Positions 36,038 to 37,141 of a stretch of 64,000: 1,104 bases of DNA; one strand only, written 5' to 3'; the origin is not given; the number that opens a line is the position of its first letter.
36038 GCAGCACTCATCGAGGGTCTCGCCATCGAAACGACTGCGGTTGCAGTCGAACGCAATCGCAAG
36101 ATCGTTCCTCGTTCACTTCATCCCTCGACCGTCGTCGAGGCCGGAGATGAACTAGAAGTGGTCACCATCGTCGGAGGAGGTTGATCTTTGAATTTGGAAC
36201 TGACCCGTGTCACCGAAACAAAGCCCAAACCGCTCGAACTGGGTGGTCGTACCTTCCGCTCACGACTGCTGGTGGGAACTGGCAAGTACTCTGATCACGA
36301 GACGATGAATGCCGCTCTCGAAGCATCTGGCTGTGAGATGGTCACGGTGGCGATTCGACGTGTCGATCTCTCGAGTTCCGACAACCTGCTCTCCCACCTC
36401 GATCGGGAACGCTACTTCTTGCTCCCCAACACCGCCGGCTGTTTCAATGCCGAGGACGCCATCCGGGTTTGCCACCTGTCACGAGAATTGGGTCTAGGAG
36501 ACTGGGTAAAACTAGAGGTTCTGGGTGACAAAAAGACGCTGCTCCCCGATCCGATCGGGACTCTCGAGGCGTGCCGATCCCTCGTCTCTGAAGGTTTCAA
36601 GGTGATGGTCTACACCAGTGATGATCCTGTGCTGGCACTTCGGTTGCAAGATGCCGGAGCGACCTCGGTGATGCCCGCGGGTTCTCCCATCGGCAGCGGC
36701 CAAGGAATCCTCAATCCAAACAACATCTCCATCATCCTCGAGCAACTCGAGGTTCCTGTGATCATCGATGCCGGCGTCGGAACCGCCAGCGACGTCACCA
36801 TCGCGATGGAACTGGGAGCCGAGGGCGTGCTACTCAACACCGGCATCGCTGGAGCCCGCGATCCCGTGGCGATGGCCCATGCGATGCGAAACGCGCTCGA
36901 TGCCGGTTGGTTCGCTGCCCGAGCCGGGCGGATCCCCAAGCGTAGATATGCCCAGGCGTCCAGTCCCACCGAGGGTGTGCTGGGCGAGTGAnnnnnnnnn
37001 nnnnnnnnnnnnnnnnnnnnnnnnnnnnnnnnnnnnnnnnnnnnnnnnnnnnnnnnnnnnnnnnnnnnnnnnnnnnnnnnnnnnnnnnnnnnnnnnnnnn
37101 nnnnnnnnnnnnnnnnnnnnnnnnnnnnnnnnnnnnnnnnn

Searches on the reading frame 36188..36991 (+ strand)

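Call 34: search_protein_families(library=pfam, proteins=[window:36188-36991:+], max_evalue=0.001)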
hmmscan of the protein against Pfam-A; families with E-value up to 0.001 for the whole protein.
window:36188-36991:+ (267 aa): 2 families
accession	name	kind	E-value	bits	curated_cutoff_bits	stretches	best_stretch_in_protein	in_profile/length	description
PF05690.20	ThiG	-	2.2e-106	355.2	23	1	18-260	2-247/247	Thiazole biosynthesis protein ThiG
PF01070.24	FMN_dh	-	0.00019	21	24.9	0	188-216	273-301/350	FMN-dependent dehydrogenase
